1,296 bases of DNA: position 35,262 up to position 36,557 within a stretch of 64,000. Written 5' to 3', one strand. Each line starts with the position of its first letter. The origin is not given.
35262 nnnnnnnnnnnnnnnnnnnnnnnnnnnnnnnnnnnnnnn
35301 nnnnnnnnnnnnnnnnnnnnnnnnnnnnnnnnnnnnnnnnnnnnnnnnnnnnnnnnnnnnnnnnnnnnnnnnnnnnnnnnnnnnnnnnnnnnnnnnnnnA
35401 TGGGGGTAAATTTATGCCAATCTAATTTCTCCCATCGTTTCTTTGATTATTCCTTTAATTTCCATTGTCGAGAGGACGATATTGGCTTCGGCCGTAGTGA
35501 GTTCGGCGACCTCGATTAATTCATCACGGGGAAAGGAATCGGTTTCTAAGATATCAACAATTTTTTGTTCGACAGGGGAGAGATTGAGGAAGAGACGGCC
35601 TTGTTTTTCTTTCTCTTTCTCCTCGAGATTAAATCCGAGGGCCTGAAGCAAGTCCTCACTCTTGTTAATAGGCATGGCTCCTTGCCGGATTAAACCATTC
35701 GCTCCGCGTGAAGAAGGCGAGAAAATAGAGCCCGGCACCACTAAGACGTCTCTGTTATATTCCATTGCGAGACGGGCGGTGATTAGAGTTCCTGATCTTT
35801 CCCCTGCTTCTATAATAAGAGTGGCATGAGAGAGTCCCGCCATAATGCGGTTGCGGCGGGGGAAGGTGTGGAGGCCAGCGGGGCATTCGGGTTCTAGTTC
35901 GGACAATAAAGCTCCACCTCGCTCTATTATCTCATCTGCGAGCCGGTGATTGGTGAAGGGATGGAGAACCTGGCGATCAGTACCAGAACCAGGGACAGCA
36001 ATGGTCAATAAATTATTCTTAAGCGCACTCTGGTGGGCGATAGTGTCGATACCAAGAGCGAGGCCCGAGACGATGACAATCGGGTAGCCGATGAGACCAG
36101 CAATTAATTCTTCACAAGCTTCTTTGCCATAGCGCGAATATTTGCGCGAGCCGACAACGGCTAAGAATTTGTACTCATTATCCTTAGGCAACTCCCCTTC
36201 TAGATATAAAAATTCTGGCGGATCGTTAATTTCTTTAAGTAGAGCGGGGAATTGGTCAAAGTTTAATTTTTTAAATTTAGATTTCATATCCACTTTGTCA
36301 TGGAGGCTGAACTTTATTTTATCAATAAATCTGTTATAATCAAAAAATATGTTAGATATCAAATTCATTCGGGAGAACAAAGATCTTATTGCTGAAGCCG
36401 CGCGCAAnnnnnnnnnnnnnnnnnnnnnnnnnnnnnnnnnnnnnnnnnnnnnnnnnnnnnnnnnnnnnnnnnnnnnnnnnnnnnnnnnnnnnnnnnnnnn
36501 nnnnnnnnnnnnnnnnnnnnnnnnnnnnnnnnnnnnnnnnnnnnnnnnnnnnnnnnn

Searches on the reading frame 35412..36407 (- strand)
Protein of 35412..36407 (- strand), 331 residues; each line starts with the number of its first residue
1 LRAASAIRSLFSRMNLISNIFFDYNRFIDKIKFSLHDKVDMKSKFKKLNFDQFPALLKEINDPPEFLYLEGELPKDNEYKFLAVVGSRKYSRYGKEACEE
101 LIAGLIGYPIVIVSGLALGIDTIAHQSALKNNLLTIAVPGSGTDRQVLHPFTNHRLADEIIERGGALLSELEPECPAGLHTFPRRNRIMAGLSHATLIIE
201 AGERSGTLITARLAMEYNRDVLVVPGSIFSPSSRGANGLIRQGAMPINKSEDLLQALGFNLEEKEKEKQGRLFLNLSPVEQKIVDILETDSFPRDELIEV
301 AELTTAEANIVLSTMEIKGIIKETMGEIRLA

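Call 11: search_protein_families(library=pfam, proteins=[window:35412-36407:-], max_evalue=0.001)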
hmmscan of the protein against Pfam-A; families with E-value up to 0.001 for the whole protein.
window:35412-36407:- (331 aa): 2 families
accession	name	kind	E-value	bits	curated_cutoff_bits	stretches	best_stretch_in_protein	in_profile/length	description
PF02481.21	DNA_processg_A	-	1.8e-67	227.1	29.6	1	44-248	8-211/212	DNA recombination-mediator protein A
PF17782.7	DprA_WH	-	3.9e-06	27.2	22.9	1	276-323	10-57/61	DprA winged helix domain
